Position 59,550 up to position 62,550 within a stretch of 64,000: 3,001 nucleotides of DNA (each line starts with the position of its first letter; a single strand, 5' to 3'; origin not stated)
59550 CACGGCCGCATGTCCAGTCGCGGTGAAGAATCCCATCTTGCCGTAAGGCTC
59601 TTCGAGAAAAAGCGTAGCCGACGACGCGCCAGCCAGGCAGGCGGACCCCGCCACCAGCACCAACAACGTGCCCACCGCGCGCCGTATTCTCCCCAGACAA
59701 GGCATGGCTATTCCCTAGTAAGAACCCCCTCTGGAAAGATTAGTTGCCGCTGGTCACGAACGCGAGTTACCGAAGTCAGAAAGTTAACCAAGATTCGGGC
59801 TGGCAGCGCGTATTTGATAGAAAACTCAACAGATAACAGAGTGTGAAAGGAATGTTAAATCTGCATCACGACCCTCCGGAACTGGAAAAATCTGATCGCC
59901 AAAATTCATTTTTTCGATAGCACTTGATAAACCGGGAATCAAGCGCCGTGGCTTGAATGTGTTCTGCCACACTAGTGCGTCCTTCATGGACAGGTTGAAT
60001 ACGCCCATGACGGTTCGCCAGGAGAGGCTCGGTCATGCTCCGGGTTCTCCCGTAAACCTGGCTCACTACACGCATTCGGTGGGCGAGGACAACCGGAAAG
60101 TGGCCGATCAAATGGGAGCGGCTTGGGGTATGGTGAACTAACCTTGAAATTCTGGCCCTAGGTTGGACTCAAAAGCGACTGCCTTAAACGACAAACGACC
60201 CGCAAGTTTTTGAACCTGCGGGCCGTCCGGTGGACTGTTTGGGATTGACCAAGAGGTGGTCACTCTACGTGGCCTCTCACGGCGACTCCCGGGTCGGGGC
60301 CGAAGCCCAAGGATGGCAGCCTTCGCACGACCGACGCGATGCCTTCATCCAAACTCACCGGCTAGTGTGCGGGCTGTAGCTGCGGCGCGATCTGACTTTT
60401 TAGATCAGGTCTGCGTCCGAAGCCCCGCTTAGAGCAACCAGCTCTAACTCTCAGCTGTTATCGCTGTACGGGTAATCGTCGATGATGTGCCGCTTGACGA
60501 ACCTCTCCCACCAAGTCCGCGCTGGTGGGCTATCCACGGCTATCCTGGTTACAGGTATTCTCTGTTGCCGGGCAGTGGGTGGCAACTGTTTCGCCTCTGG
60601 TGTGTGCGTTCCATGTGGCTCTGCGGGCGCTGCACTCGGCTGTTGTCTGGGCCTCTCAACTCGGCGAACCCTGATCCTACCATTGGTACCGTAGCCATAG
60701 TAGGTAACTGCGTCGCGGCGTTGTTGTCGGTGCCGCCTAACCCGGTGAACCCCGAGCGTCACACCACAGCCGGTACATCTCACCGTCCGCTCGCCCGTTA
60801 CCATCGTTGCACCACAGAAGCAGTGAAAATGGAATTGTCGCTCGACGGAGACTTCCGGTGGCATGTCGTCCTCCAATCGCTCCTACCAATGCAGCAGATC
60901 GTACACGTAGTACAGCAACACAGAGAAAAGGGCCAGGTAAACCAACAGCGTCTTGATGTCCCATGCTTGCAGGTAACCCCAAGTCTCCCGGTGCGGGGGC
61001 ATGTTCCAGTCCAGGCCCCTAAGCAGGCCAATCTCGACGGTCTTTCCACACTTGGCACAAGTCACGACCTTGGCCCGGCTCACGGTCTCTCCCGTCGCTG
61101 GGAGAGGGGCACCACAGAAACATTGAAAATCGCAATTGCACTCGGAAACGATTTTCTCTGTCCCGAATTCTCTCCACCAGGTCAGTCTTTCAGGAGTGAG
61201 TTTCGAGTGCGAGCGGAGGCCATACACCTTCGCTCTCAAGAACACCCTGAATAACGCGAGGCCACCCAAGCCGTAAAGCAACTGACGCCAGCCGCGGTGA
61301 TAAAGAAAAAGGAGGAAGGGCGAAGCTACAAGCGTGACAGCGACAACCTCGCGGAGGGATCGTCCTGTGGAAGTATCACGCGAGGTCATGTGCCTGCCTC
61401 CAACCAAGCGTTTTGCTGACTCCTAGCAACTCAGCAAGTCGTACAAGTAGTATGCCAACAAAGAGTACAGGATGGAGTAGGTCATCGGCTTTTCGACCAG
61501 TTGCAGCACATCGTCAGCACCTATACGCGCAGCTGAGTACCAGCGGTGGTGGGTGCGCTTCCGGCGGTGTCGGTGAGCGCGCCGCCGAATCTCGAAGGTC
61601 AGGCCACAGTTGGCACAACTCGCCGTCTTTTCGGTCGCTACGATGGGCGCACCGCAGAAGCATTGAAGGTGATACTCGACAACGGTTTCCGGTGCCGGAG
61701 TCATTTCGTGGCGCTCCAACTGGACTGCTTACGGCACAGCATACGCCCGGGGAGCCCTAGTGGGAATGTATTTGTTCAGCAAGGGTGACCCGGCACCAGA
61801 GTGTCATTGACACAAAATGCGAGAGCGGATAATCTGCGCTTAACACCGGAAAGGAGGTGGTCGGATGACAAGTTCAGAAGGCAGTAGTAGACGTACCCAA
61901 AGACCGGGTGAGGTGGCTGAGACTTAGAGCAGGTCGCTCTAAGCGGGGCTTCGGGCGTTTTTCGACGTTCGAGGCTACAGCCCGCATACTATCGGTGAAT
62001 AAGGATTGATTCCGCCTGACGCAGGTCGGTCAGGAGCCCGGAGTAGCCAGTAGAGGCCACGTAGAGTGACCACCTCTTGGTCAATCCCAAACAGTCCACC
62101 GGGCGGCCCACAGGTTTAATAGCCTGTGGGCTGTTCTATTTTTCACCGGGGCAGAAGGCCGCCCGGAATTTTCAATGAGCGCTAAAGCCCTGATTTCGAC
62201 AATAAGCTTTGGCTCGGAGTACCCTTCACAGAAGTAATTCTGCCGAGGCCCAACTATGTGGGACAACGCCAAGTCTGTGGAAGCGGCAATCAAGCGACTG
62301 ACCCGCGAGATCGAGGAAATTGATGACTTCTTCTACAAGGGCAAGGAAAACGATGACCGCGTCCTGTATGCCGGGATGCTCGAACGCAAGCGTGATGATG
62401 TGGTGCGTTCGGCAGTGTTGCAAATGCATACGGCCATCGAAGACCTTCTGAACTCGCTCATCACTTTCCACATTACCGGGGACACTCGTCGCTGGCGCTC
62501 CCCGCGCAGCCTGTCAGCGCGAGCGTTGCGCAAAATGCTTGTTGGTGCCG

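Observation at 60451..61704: Three tandem paralogous CFCG zinc-ribbon proteins, two with C-terminal tail anchors, of unrecognised family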

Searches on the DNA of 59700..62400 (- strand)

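Call 7: search_rna_families(source=window, start=59700, end=62400, threshold=evalue, max_evalue=10)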
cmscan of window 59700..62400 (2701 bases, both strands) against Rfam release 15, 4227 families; matches with E-value up to 10: 1.
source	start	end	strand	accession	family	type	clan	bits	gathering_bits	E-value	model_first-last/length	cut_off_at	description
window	61843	62139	+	RF02471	Ms_IGR-5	Gene; sRNA;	-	19.3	45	0.14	1-184/184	no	Actinobacteria sRNA Ms_IGR-5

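Call 54: search_rna_families(source=window, start=61780, end=62200, threshold=evalue, max_evalue=10, show_alignments=3)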
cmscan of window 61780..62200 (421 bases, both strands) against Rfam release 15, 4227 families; matches with E-value up to 10: 3.
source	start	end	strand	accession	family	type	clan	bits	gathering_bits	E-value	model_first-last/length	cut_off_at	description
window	61843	62139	+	RF02471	Ms_IGR-5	Gene; sRNA;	-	19.3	45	0.022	1-184/184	no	Actinobacteria sRNA Ms_IGR-5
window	62089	62130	+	RF03163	c4-a1b1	Gene; antisense;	CL00128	10.8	46.7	5.6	1-53/53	no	a1, b1 targets of C4 antisense RNA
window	62027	62135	-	RF01877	MIAT_exon5_3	Gene; lncRNA;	-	9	90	0.61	1-382/382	no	Myocardial infarction associated transcript exon 5 conserved region 3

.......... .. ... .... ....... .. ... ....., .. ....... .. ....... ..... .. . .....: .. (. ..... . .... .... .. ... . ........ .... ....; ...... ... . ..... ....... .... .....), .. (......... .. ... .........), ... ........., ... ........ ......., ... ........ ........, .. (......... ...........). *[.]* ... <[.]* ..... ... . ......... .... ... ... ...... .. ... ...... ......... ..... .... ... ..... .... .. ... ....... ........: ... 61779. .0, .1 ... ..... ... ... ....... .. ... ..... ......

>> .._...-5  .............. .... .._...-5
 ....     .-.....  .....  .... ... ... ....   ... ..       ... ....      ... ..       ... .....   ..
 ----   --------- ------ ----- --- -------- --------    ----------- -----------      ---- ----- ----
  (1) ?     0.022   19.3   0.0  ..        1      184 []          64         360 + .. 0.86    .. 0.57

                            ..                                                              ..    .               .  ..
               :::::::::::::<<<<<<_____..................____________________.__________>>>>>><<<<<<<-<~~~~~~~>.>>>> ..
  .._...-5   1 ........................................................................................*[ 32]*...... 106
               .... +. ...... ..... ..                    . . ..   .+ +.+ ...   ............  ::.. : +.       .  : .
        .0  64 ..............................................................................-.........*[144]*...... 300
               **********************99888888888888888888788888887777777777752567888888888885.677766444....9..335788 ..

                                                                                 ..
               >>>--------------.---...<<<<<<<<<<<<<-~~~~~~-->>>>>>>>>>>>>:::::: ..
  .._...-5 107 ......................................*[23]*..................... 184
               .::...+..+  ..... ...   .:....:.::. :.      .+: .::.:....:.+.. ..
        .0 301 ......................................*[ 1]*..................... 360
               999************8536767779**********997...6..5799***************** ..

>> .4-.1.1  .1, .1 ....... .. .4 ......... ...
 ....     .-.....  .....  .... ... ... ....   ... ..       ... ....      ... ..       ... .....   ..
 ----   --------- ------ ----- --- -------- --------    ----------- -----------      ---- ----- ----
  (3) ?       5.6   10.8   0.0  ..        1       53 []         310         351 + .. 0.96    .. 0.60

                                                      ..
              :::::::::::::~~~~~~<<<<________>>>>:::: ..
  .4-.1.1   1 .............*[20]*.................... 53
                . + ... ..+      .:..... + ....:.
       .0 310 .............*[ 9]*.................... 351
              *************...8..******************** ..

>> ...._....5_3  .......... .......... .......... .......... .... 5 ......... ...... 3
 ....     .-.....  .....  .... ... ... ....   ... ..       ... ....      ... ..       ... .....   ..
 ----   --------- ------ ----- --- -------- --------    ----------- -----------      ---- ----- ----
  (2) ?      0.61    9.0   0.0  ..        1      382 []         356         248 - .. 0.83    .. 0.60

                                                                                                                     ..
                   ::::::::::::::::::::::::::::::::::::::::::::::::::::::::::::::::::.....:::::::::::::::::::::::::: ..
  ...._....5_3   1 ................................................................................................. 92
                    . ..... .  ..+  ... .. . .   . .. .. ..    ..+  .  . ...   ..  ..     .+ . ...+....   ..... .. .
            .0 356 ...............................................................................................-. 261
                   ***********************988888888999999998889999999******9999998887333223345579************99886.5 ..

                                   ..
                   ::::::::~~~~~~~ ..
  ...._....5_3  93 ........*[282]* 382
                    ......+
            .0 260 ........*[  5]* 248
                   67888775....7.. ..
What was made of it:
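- On Rfam Ms_IGR-5 (for the flanking element X): 19.3 bits, E 0.022 in a 421-nt search (call 54).
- Closest known: Rfam RF02471 Ms_IGR-5. Same: Shared features are a 5' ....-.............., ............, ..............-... and a terminal hairpin (call 54).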

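Call 100: search_rna_families(sources=[L189, L191, L193], threshold=gathering)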
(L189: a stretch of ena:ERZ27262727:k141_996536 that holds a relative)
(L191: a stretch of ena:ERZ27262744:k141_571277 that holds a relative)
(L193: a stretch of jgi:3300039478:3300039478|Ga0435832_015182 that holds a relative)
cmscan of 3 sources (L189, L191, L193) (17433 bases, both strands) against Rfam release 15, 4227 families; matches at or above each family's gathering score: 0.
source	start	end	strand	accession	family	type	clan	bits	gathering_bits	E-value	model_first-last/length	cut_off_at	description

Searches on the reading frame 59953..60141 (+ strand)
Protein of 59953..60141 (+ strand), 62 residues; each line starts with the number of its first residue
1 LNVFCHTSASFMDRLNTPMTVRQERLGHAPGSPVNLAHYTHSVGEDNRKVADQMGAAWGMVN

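Call 8: search_protein_families(library=pfam, max_evalue=1, proteins=[window:59953-60141:+])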
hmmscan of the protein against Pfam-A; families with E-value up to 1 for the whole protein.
window:59953-60141:+ (62 aa): 0 families
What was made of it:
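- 59953..60141 (+): Tyrosine-integrase C-terminal remnant (62 aa), 53 nt from the 3' end of X'. It is ancestral to the locus and not part of the cassette. Pfam found no hit for the fragment (call 8); the integrase call rests on its C-terminal sequence pattern (own knowledge).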
